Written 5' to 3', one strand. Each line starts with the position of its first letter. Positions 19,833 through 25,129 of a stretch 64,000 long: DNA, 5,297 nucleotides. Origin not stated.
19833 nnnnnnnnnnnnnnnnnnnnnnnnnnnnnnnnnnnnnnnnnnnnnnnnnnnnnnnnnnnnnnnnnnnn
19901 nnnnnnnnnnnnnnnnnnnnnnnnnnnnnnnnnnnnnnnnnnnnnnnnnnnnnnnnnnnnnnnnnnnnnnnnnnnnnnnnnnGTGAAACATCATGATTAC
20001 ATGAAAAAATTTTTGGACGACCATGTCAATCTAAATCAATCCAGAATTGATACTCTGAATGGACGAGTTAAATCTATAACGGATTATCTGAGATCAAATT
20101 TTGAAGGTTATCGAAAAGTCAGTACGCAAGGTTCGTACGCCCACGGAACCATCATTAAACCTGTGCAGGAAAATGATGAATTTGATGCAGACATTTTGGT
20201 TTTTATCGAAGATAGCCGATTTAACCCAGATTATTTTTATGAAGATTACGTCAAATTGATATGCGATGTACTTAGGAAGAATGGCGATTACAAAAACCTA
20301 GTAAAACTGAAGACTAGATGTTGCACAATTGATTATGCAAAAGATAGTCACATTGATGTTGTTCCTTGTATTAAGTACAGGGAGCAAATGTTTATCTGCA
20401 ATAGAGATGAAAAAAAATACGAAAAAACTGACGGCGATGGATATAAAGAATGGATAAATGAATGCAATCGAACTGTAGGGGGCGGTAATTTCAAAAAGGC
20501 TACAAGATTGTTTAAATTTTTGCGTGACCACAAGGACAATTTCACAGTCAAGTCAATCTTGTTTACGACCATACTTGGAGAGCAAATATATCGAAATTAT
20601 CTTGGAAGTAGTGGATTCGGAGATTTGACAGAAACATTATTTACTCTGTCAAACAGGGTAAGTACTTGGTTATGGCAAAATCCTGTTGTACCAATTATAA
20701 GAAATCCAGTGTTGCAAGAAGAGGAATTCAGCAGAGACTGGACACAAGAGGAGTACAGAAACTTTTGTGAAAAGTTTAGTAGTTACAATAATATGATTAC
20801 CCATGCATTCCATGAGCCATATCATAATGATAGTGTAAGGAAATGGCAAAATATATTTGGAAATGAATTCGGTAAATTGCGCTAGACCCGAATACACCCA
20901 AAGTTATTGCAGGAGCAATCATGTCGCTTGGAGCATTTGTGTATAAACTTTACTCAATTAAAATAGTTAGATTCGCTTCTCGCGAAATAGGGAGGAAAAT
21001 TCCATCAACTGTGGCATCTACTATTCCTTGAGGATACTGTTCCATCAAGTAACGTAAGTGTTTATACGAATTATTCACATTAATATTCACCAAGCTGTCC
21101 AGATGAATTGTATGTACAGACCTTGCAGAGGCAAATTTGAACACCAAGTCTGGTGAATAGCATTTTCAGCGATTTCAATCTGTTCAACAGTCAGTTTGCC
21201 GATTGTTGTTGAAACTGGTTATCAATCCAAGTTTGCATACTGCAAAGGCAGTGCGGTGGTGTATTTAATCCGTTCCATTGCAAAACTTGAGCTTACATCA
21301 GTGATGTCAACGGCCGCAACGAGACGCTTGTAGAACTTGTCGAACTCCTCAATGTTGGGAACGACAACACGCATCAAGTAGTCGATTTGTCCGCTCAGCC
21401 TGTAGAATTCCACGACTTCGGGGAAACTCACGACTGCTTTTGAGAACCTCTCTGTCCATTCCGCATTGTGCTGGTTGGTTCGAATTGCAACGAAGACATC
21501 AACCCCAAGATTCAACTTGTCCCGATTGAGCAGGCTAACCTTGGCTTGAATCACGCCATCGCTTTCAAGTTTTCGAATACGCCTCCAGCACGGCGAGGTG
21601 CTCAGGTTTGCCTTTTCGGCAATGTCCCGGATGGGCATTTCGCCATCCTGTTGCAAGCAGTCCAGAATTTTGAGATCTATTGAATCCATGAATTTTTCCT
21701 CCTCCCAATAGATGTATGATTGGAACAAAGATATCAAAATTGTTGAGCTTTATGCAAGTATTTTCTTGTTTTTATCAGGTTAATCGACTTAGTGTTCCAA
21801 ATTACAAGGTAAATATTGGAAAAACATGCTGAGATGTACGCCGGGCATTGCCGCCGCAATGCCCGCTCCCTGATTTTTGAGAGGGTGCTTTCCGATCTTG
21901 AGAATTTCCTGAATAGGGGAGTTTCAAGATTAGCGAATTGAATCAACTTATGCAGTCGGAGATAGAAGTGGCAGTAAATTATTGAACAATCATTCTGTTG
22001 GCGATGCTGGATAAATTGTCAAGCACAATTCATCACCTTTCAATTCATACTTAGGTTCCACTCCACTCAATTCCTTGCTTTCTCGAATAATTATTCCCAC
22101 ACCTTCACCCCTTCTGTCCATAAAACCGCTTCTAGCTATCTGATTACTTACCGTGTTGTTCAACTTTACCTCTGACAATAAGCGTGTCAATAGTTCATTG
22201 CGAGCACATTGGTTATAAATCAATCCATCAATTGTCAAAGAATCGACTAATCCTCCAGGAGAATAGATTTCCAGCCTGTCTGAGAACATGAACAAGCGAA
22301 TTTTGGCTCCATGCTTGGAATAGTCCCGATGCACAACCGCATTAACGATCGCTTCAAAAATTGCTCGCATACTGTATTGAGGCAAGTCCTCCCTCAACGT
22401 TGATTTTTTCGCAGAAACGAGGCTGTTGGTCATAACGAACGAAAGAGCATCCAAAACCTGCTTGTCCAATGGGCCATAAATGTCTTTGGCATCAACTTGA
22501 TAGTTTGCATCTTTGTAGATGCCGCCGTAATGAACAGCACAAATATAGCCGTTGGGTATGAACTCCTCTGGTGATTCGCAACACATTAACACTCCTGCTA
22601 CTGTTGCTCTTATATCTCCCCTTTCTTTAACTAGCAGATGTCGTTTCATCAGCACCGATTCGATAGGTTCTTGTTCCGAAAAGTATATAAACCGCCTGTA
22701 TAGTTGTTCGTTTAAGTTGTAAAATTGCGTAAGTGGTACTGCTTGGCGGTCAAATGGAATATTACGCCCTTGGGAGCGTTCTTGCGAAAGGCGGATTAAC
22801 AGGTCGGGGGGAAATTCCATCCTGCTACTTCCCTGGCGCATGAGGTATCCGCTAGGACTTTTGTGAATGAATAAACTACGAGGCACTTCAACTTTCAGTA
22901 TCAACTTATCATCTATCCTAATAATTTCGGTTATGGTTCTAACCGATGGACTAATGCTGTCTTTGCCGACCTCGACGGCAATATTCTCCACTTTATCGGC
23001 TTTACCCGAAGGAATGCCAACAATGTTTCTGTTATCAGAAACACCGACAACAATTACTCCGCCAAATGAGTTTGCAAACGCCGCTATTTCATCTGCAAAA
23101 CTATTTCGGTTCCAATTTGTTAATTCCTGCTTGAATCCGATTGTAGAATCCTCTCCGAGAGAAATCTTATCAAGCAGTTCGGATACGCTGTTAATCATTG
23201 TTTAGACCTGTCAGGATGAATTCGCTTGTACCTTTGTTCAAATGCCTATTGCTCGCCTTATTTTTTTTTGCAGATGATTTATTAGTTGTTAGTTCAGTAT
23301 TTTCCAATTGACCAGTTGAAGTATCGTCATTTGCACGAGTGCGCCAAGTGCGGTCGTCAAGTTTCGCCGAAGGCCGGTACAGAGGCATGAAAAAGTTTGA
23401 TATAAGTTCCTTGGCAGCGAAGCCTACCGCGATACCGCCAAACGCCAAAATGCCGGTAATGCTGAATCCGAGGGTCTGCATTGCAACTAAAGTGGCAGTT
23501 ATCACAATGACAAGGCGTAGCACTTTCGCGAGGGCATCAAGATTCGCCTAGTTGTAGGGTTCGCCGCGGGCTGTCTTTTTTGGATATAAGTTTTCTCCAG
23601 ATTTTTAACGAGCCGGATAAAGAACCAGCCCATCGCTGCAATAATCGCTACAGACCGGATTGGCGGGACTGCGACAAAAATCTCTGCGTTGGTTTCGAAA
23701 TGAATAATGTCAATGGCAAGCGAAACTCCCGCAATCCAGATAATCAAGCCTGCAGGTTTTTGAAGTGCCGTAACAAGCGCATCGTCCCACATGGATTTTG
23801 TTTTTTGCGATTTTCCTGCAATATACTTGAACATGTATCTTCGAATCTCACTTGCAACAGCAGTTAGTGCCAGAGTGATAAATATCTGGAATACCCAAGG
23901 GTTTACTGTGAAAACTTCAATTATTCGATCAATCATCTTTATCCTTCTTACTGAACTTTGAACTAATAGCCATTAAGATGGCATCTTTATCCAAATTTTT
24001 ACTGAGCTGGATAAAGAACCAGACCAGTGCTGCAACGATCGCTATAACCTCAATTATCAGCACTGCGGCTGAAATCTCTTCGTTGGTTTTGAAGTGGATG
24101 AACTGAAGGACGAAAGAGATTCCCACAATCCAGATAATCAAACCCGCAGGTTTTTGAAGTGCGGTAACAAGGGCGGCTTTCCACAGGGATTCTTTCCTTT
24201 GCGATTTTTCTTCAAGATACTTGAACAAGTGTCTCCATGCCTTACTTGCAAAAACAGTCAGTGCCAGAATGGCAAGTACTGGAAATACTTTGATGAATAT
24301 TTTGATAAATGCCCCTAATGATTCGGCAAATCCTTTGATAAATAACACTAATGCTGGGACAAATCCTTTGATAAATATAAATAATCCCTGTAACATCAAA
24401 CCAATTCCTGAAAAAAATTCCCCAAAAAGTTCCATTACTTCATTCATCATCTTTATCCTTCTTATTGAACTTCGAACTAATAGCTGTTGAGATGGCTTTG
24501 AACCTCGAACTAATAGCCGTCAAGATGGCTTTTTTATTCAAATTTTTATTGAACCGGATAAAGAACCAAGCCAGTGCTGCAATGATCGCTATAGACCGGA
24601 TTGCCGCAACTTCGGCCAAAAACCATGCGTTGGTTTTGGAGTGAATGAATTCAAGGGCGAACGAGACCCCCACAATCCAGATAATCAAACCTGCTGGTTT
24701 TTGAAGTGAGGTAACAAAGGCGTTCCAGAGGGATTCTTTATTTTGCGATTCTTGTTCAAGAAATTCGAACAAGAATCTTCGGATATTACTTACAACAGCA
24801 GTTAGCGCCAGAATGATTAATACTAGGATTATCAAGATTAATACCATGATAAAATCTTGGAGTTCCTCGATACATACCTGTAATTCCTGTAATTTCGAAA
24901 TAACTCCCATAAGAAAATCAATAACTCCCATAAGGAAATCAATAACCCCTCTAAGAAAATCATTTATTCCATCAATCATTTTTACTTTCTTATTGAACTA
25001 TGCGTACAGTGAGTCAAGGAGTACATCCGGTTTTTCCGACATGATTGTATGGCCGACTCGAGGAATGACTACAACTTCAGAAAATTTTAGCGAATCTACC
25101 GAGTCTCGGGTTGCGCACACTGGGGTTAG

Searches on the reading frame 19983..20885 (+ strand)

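Call 9: search_protein_families(library=ncbifam, proteins=[window:19983-20885:+], max_evalue=0.001)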
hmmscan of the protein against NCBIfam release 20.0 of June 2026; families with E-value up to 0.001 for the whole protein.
window:19983-20885:+ (300 aa): 3 families
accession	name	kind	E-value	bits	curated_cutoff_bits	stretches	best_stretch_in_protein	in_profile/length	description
NF041078.1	cGAS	equivalog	1.9e-22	79.9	150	2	9-129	15-149/339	CBASS cGAMP synthase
NF041116.1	CBASS_cyclase_a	equivalog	4.6e-21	75.3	200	2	4-198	1-207/317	CBASS oligonucleotide cyclase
NF041117.1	CBASS_cyclase_b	equivalog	9.2e-20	71.4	200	1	14-293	7-275/275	CBASS oligonucleotide cyclase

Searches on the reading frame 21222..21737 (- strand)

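Call 9: search_protein_families(library=ncbifam, proteins=[window:21222-21737:-], max_evalue=0.001)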
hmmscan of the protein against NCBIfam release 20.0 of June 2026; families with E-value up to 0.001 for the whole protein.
window:21222-21737:- (171 aa): 9 families
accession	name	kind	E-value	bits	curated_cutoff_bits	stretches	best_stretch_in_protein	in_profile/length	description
NF008370.0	PRK11169.1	equivalog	1.2e-25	90.1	233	1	13-165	8-161/164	leucine-responsive transcriptional regulator Lrp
NF008384.0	PRK11179.1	equivalog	1.7e-12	47.4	227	1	13-144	3-132/153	transcriptional regulator AsnC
NF040947.1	trans_reg_LysM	equivalog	8.3e-12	45.1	180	1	17-138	1-117/136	HTH-type transcriptional regulator LysM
NF053758.1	ChrTpTrnRegChrS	equivalog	1.3e-11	44.5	250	1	15-159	10-152/158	chromate efflux transcriptional regulator ChrS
NF041396.1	TranRegLrp_Halo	equivalog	8.2e-10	38.7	190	1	18-158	4-141/149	HTH-type transcriptional regulator Lrp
NF041395.1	TranRegLrpA1_Halo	equivalog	4.4e-07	30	250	1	18-158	4-142/142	HTH-type transcriptional regulator LrpA1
NF040820.1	trans_reg_LrpA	equivalog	2.4e-06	27.5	250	1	17-157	2-140/141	HTH-type transcriptional regulator LrpA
TIGR01884.1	cas_HTH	subfamily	5.9e-06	25.8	60.2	1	21-67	144-190/202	CRISPR-associated CARF protein Csa3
NF033788.1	HTH_metalloreg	subfamily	0.00039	20.2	55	1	22-65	14-57/77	metalloregulator ArsR/SmtB family transcription factor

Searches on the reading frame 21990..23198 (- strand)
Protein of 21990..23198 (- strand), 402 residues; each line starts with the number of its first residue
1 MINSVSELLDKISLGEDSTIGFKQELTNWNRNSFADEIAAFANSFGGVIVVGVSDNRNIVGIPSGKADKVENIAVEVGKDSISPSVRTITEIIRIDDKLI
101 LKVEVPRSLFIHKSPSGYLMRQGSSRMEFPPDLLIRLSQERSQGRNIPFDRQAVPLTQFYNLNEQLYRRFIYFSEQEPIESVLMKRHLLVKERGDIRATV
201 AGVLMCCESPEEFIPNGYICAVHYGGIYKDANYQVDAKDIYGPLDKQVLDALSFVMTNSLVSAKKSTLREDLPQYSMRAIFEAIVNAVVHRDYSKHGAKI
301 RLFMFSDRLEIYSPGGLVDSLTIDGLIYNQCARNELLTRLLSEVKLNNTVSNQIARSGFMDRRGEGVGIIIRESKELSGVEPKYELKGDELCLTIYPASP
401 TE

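Call 9: search_protein_families(library=ncbifam, proteins=[window:21990-23198:-], max_evalue=0.001)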
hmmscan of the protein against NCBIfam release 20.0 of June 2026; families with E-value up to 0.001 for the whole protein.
window:21990-23198:- (402 aa): 0 families

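Call 13: search_protein_families(library=pfam, proteins=[window:21990-23198:-], max_evalue=0.01)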
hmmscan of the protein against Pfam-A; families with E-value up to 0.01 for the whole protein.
window:21990-23198:- (402 aa): 2 families
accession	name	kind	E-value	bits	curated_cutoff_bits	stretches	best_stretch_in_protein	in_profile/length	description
PF04326.19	SLFN_AlbA_2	-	1.8e-19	70.8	25.3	1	16-126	1-114/118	Schlafen, AlbA_2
PF13749.12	HATPase_c_4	-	1.5e-18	67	26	1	297-395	1-89/89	Putative ATP-dependent DNA helicase recG C-terminal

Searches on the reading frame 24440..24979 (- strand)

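Call 9: search_protein_families(library=ncbifam, proteins=[window:24440-24979:-], max_evalue=0.001)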
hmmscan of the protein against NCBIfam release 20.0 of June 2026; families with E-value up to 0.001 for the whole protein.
window:24440-24979:- (179 aa): 0 families

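Call 13: search_protein_families(library=pfam, proteins=[window:24440-24979:-], max_evalue=0.01)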
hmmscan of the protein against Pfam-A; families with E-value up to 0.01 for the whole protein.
window:24440-24979:- (179 aa): 3 families
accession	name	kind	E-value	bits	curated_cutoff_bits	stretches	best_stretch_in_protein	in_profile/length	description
PF15420.11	Abhydrolase_9_N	-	0.0037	17.8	27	1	39-168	46-172/208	Alpha/beta-hydrolase family N-terminus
PF03631.20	Virul_fac_BrkB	-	0.0042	17.2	33.7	1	40-157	115-229/259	Virulence factor BrkB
PF20394.4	DUF6688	-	0.0089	16.2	26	1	33-109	133-209/248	DUF6688 N-terminal domain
